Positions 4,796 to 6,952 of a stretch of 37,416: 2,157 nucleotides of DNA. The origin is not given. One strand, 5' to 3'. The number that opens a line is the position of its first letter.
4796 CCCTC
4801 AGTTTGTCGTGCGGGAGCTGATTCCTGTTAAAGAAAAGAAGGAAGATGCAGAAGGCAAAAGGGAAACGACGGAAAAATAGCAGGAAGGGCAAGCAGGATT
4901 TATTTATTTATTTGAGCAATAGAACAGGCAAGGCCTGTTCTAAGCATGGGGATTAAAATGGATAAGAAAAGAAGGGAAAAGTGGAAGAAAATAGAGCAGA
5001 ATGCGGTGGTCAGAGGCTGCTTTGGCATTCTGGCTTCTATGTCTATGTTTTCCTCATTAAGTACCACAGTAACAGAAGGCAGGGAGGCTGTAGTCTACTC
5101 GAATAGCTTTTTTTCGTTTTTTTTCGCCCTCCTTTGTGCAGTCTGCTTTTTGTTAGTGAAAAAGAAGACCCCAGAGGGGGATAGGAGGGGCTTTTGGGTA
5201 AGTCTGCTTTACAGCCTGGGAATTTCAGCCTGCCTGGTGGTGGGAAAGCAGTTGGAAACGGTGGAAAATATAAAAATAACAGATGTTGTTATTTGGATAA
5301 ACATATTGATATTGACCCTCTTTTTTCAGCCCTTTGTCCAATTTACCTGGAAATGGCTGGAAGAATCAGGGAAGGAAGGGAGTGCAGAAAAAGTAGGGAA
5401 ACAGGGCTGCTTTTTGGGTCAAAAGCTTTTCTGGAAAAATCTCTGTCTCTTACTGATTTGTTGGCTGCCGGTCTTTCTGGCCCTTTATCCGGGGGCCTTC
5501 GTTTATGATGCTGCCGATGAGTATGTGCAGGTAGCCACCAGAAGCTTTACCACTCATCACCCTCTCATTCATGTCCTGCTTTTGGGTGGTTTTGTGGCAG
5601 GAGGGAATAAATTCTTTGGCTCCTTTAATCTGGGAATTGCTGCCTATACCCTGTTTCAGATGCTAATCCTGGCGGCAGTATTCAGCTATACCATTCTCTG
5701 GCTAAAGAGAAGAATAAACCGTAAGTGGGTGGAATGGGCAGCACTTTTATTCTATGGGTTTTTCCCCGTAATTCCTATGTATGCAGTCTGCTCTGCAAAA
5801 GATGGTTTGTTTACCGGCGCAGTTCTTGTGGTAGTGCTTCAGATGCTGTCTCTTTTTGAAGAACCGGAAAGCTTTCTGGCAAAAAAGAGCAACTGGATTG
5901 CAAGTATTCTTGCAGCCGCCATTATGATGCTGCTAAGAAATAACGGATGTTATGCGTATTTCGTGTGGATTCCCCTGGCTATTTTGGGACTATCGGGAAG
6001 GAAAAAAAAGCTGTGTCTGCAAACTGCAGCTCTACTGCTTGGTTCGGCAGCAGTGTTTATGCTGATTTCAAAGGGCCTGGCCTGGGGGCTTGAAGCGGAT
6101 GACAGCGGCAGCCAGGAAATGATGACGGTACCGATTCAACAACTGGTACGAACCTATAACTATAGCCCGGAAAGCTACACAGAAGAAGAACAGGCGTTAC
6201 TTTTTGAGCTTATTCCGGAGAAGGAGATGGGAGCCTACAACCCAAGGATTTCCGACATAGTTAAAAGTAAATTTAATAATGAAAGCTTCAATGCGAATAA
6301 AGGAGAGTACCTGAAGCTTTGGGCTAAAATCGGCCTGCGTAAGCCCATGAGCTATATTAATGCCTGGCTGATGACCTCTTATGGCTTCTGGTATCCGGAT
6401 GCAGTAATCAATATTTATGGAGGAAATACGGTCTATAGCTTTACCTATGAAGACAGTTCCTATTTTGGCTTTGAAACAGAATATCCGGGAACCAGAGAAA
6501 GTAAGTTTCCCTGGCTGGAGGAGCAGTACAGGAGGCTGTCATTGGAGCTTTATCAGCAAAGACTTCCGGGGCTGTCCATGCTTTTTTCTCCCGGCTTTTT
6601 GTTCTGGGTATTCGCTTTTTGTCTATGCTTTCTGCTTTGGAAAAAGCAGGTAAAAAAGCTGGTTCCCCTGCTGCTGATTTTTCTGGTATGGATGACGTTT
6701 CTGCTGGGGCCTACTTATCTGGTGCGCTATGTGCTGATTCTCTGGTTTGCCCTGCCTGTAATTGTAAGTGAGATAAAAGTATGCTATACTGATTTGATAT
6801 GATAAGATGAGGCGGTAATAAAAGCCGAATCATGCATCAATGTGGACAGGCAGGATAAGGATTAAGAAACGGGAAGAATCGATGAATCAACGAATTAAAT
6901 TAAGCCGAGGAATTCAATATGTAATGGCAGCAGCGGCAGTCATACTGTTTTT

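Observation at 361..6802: Arn-like module in a Firmicute: WecE transaminase, GNAT, ArnC/GtrB-type GT2 and two candidate GT-C membrane proteins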

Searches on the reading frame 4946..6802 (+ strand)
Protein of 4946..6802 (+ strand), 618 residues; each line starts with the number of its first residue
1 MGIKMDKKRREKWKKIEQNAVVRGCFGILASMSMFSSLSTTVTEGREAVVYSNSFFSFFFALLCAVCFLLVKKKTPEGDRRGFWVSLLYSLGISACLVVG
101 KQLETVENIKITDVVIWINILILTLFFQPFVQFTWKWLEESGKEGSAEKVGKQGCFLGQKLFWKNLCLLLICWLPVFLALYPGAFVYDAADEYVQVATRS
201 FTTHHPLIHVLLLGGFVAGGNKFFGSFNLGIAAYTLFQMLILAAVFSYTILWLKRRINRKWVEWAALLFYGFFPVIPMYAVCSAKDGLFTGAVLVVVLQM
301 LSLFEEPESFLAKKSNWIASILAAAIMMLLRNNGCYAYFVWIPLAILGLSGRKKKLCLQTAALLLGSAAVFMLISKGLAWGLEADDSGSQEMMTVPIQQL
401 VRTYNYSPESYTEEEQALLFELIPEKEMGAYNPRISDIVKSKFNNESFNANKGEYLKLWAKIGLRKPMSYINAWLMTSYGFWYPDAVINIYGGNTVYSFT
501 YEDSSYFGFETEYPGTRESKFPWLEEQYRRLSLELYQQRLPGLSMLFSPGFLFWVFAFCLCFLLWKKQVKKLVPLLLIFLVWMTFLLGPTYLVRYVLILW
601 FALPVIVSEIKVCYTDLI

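Call 4: search_protein_families(library=pfam, proteins=[window:4946-6802:+], max_evalue=0.01)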
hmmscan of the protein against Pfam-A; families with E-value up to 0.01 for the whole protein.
window:4946-6802:+ (618 aa): 1 family
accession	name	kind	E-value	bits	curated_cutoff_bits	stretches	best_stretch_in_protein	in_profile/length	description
PF19484.4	DUF6020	-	6.8e-39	134.1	28.3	1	200-606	181-586/604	Family of unknown function (DUF6020)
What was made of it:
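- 4946..6802 (+): DUF6020 polytopic membrane protein (618 aa, or 614 aa from the ATG at 4958). It is a possible second GT-C-type transferase. PF19484 at 6.8e-39 (call 4).
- Checked: DUF6020 protein, 4946/4958-6802: PF19484 at 6.8e-39 (call 4).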

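Call 5: search_protein_families(library=ncbifam, proteins=[window:4946-6802:+], max_evalue=0.01)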
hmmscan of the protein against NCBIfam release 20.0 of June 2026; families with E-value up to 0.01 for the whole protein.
window:4946-6802:+ (618 aa): 0 families

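Call 11: search_solved_structures(query=window:4946-6802:+, max_evalue=10)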
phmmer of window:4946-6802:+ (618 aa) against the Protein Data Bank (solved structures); distinct sequences matched with E-value up to 10: 0.

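Call 14: find_homologous_proteins(query=window:4946-6802:+, max_evalue=0.001)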
Query window:4946-6802:+ (618 aa): 1302 proteins with E <= 0.001 among 8000 candidates; the best 120 are listed.
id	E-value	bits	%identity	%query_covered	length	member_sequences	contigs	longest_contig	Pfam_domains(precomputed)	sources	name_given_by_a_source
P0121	0.0e+0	1379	98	99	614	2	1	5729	PF19484.5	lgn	-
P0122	0.0e+0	1058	74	99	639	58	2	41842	PF19484.5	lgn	-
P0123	3.0e-274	930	65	99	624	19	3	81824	PF19484.5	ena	-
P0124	3.1e-269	913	67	97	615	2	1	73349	PF19484.5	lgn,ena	-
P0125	3.8e-264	896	65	98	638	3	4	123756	PF19484.5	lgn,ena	-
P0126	7.2e-264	896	64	99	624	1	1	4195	PF19484.5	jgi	-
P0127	4.6e-263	893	64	98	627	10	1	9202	PF19484.5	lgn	-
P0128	1.8e-258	878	62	97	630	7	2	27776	PF19484.5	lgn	-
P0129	1.3e-257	875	63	98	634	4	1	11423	PF19484.5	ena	-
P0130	4.2e-256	870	63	98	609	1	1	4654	PF19484.5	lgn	-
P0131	3.8e-246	837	60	98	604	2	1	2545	PF19484.5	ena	-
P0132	5.5e-246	837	60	98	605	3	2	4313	PF19484.5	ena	-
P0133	1.9e-227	775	58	96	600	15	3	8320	PF19484.5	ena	-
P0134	2.2e-227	775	57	97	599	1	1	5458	PF19484.5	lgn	-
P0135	8.3e-227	773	58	95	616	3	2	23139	PF19484.5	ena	-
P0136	7.9e-226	770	57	97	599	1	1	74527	PF19484.5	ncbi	-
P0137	8.3e-225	767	55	95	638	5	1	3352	PF19484.5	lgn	-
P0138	1.0e-224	766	58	96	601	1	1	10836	PF19484.5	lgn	-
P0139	1.6e-224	766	59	96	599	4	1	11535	PF19484.5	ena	-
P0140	1.7e-224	766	57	95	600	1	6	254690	PF19484.5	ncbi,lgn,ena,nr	ncbi:MAG: hypothetical protein IKW30_10285 [Lachnospiraceae bacterium]|nr:hypothetical protein [Lach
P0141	3.1e-224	765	61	93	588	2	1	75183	PF19484.5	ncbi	-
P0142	3.8e-224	764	59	95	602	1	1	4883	PF19484.5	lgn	-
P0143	4.5e-224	764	58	96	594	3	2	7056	PF19484.5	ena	-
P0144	4.9e-224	764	58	96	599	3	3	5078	PF19484.5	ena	-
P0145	5.1e-224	764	60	95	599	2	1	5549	PF19484.5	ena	-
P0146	5.7e-224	764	57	97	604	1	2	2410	PF19484.5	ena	-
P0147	6.9e-224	764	56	97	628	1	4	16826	PF19484.5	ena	-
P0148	1.7e-223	762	55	95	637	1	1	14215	PF19484.5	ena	-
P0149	3.5e-223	761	57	98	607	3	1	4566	PF19484.5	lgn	-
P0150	1.0e-222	760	58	96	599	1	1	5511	PF19484.5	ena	-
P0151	1.4e-222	759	60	96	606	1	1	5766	PF19484.5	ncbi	-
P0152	1.9e-222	759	57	95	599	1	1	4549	PF19484.5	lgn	-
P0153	2.3e-222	758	57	97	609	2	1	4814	PF19484.5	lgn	-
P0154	9.3e-222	756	56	97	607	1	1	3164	PF19484.5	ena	-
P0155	1.4e-221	756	58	98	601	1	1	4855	PF19484.5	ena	-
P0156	3.8e-221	754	57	97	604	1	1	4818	PF19484.5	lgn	-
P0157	1.1e-220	753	56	97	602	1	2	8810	PF19484.5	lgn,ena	-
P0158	1.5e-220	752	57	97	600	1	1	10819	PF19484.5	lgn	-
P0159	1.8e-220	752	57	97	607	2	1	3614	PF19484.5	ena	-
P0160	1.2e-219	750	57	96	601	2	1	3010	PF19484.5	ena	-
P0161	1.6e-219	749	57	95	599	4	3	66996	PF19484.5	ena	-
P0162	4.0e-219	748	54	97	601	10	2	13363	PF19484.5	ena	-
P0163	1.8e-218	746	55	97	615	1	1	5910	PF19484.5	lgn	-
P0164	2.6e-218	745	56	96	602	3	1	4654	PF19484.5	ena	-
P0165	7.3e-218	744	55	97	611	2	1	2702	PF19484.5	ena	-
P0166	1.6e-217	742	55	95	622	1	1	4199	PF19484.5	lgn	-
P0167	1.9e-217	742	56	97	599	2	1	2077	PF19484.5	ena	-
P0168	3.5e-217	741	56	96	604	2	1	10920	PF19484.5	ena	-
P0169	7.9e-217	740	57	99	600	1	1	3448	PF19484.5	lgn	-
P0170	9.2e-217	740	55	97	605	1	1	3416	PF19484.5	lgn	-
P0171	1.3e-216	739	55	95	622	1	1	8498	PF19484.5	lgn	-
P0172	1.0e-215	737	55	97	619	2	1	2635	PF19484.5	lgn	-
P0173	1.7e-215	736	56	96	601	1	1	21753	PF19484.5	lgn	-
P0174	2.2e-215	735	55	97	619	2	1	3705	PF19484.5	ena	-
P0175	3.4e-214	731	55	97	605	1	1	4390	PF19484.5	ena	-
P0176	6.1e-214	731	57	96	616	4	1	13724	PF19484.5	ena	-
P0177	8.4e-213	727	57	97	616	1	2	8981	PF19484.5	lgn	-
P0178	2.9e-212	725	54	97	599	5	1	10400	PF19484.5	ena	-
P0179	2.0e-211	722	54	96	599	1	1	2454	PF19484.5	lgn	-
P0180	2.9e-209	715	54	97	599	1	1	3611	PF19484.5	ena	-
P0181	3.4e-209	715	55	96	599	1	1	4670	PF19484.5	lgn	-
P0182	3.0e-207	709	55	96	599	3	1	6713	PF19484.5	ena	-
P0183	5.3e-204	698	52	97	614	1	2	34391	PF19484.5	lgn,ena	-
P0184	7.9e-204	697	55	96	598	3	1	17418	PF19484.5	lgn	-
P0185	5.3e-203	695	53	97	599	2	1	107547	PF19484.5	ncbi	-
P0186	4.5e-200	685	53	95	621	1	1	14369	PF19484.5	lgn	-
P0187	7.0e-200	684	54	96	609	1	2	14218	PF19484.5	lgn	-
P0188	1.8e-193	663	50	97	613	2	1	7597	PF19484.5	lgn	-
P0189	3.9e-191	655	50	98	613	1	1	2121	PF19484.5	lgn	-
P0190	1.5e-189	650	62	71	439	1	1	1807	PF19484.5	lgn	-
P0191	2.2e-189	650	51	95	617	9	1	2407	PF19484.5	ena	-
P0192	1.7e-188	647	54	85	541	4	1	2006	PF19484.5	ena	-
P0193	1.9e-187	643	50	98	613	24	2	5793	PF19484.5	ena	-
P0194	3.0e-186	639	49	94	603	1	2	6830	PF19484.5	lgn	-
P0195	4.6e-185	635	50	95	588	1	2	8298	PF19484.5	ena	-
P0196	8.9e-183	628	51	95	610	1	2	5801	PF19484.5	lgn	-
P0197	1.3e-180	621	48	94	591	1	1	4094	PF19484.5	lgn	-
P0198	1.5e-180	620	49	96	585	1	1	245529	PF19484.5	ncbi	-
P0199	1.6e-180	620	49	95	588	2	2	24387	PF19484.5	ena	-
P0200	5.5e-180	618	50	94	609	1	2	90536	PF19484.5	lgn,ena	-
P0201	1.3e-179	617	57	75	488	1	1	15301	PF19484.5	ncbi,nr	ncbi:MAG: hypothetical protein IJC59_08315, partial [Lachnospiraceae bacterium]|nr:hypothetical prot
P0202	1.9e-179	617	54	83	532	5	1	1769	PF19484.5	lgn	-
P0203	3.9e-178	612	48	96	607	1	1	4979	PF19484.5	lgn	-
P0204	4.0e-178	612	49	94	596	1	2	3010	PF19484.5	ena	-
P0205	7.3e-178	611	49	96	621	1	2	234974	PF19484.5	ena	-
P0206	1.5e-177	610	49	96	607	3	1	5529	PF19484.5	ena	-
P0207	1.5e-177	610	49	94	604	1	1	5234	PF19484.5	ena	-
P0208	1.6e-177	610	49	94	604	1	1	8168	PF19484.5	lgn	-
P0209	4.5e-177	609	49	94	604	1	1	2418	PF19484.5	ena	-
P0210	4.8e-177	609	48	97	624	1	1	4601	PF19484.5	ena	-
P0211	5.9e-177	608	49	94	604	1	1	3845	PF19484.5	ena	-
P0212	6.0e-177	608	48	95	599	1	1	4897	PF19484.5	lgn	-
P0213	7.8e-177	608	49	94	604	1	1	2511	PF19484.5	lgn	-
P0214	8.0e-177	608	49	97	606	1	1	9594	PF19484.5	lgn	-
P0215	9.9e-177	608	49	95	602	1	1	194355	PF19484.5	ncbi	-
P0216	1.6e-176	607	50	95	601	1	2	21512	PF19484.5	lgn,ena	-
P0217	1.6e-176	607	50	96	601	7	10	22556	PF19484.5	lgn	-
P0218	2.3e-176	607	48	95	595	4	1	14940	PF19484.5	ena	-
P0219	4.0e-176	606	49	96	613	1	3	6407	PF19484.5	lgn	-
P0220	4.7e-176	605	49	95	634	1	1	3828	PF19484.5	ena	-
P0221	4.8e-176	605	49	96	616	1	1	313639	PF19484.5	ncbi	-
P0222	5.2e-176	605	49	93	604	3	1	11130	PF19484.5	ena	-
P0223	1.0e-175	604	49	95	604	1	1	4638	PF19484.5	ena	-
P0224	1.1e-175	604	49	95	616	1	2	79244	PF19484.5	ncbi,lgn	-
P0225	3.2e-175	603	48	95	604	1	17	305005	PF19484.5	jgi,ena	-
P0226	4.8e-175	602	49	95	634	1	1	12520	PF19484.5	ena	-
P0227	7.5e-175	602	49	97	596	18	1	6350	PF19484.5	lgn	-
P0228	1.3e-174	601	49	95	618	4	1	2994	PF19484.5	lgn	-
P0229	1.4e-174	601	49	95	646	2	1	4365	PF19484.5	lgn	-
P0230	3.9e-174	599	51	95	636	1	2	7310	PF19484.5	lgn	-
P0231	4.4e-174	599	49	94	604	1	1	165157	PF19484.5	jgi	-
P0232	6.1e-174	598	48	96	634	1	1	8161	PF19484.5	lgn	-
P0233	8.7e-174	598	47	96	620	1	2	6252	PF19484.5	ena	-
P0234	9.2e-174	598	49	92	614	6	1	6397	PF19484.5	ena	-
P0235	1.2e-173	598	48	96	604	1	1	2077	PF19484.5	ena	-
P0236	1.5e-173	597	47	96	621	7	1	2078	PF19484.5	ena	-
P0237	1.5e-173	597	48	95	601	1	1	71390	PF19484.5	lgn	-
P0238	2.0e-173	597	50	91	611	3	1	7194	PF19484.5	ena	-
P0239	3.2e-173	596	48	95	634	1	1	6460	PF19484.5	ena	-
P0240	3.3e-173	596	48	95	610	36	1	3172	PF19484.5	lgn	-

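Call 30: predict_structure(alignment_id=A2)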
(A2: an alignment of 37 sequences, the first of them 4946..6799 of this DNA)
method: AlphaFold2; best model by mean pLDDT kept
length: 618 residues; sequences in the alignment: 37
mean_pLDDT: 80.3   pTM: 0.84
mean pLDDT of the five models: 80.3, 79.4, 79.0, 76.0, 75.1
residues with pLDDT >= 90: 266; 70-90: 204; 50-70: 91; < 50: 57
segments of 3 or more residues with pLDDT < 50: 1-3, 41-51, 479-510, 589-592, 615-618
pLDDT, mean of each block of 10 residues (from residue 1): 67 85 92 76 44 71 93 85 94 85 60 87 95 91 59 68 96 93 71 90 87 93 94 94 96 86 93 87 84 96 93 94 95 89 93 92 97 95 77 72 83 93 82 58 81 87 81 59 34 35 45 73 85 60 66 89 92 93 63 68 87 49
secondary structure, 60 per line:
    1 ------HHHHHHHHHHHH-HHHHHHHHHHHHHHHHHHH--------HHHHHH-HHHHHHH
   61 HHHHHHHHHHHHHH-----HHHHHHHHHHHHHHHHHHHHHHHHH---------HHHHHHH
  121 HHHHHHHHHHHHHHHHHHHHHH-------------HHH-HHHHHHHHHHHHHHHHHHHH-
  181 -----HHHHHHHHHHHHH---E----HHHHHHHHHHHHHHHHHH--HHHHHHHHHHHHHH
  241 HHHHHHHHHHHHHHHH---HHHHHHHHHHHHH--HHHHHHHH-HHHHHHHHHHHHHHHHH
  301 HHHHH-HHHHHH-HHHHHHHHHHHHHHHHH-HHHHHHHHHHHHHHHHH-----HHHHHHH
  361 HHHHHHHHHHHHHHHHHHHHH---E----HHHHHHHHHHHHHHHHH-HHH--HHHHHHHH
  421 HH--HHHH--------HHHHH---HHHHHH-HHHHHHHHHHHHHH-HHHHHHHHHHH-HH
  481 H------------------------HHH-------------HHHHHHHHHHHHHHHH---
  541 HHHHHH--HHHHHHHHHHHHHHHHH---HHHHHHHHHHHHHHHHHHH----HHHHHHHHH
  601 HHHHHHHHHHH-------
elements in order: H7-18 H20-38 H47-52 H54-74 H80-104 H114-142 H160-179 H186-198 H207-224 H227-256 H260-272 H275-282 H284-305 H307-312 H314-330 H332-348 H354-381 H390-406 H413-422 H425-428 H437-441 H445-450 H452-465 H467-477 H522-537 H541-546 H549-565 H569-587 H592-611
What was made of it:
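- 4946..6802 (+): AF2 model: pLDDT 80.3 (call 30).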

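Call 33: fold_search(model_id=the predicted structure, library=pdb)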
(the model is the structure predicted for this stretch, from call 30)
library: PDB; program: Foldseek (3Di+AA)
matches with E <= 10: 129; with E <= 0.001: 0
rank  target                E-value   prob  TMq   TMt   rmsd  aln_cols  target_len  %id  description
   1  5gpj_D                1.9e-01  0.11  0.10  0.10  28.2       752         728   12  Crystal Structure of Proton-Pumping Pyrophosphatase (released 2016-12-28)
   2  6afw_A                2.2e-01  0.12  0.12  0.11  24.9       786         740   12  Proton pyrophosphatase-T228D mutant (released 2019-04-10)
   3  6afu_A                2.4e-01  0.11  0.11  0.10  25.2       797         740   12  Proton pyrophosphatase-L555M mutant (released 2019-04-10)
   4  5gpj_B                2.5e-01  0.12  0.12  0.11  26.3       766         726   12  Crystal Structure of Proton-Pumping Pyrophosphatase (released 2016-12-28)
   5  9i5k_A                3.0e-01  0.90  0.30  0.36  17.6       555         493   12  Structure of the Chaetomium thermophilum Pmt4 homodimer (C2 symmetry) (released 2025-12-24)
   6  9e6i_B                3.3e-01  1.00  0.28  0.25   7.6       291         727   14  Cryo-EM structure of Saccharomyces cerevisiae Pmt4-Ccw5 complex (released 2025-10-15)
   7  6p25_A                4.0e-01  1.00  0.28  0.24   6.2       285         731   15  Structure of S. cerevisiae protein O-mannosyltransferase Pmt1-Pmt2 complex bound to the sugar donor and a peptide acce (released 2019-07-10)
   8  9e61_A                4.0e-01  1.00  0.28  0.25   6.9       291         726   14  Cryo-EM structure of Saccharomyces cerevisiae Pmt4 apo form (released 2025-10-15)
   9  9e61_B                4.5e-01  0.99  0.28  0.24   6.9       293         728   13  Cryo-EM structure of Saccharomyces cerevisiae Pmt4 apo form (released 2025-10-15)
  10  8b6l_I                4.7e-01  0.91  0.32  0.30  15.8       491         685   12  Subtomogram average of the human Sec61-TRAP-OSTA-translocon (released 2022-12-07)
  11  6khi_D                7.1e-01  0.08  0.11  0.13  23.7       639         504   10  Supercomplex for cylic electron transport in cyanobacteria (released 2020-02-12)
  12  6afy_A                7.6e-01  0.07  0.12  0.11  26.3       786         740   12  Proton pyrophosphatase-E225S mutant (released 2019-04-10)
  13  5ezm                  8.5e-01  0.54  0.26  0.29  16.4       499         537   11  Crystal Structure of ArnT from Cupriavidus metallidurans in the apo state (released 2016-02-17)
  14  9n9j_I                9.2e-01  0.69  0.30  0.27  16.5       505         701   12  Structure of a GRP94 folding intermediate engaged with a CCDC134- and FKBP11-bound secretory translocon (released 2025-11-19)
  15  6afz_A                9.2e-01  0.06  0.11  0.10  26.4       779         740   12  Proton pyrophosphatase-E225H mutant (released 2019-04-10)
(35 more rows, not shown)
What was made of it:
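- On GT-C fold glycosyltransferases (DUF6020 protein): The top hits by E-value are pyrophosphatases with probability 0.11 (call 33).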

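Call 61: search_protein_families(library=pfam, proteins=[window:4946-6799:+], max_evalue=10)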
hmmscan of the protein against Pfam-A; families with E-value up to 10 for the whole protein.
window:4946-6799:+ (618 aa): 2 families
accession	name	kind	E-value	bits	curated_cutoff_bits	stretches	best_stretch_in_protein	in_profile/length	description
PF19484.4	DUF6020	-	6.8e-39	134.1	28.3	1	200-606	181-586/604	Family of unknown function (DUF6020)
PF10043.14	DUF2279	-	0.56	11.4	28.6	1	435-496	26-86/91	Predicted periplasmic lipoprotein (DUF2279)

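Call 75: search_dna_similar(query=window:4946-6799:+, collection=phages, mode=protein, max_evalue=0.001, max_rows=10)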
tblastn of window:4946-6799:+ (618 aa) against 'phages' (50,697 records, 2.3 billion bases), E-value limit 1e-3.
Records with a match: 4; places in all: 4; records where one place covers at least 80% of the query: 0.
Best place of each record, by identity: <60% 4.
By first word of the organism name: Bacteriophage 4.
By host as written in the record: - 4.
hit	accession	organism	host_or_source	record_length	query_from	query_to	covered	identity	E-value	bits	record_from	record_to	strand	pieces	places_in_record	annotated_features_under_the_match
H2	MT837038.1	Bacteriophage sp.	human fecal samples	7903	100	494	64%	36.2%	2e-76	271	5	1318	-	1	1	record has no annotation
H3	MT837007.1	Bacteriophage sp.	human fecal samples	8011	147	536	63%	26.1%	3e-18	96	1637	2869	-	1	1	record has no annotation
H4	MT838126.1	Bacteriophage sp.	human fecal samples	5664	173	502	53%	26.7%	6e-18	94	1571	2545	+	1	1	record has no annotation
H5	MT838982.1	Bacteriophage sp.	human fecal samples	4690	164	475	50%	26.9%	1e-23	112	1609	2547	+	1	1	record has no annotation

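Call 78: find_encoding_contigs(protein=P0121, flank=10000, max_places=4)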
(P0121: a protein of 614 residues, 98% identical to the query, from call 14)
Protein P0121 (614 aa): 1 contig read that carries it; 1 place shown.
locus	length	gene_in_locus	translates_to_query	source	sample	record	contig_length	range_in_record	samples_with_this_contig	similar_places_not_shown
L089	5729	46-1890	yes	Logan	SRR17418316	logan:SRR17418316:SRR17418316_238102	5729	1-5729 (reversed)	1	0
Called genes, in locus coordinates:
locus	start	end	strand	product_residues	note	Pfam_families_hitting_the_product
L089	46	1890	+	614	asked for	PF19484:DUF6020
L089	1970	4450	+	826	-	PF04932:Wzy_C (weak)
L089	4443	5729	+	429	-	?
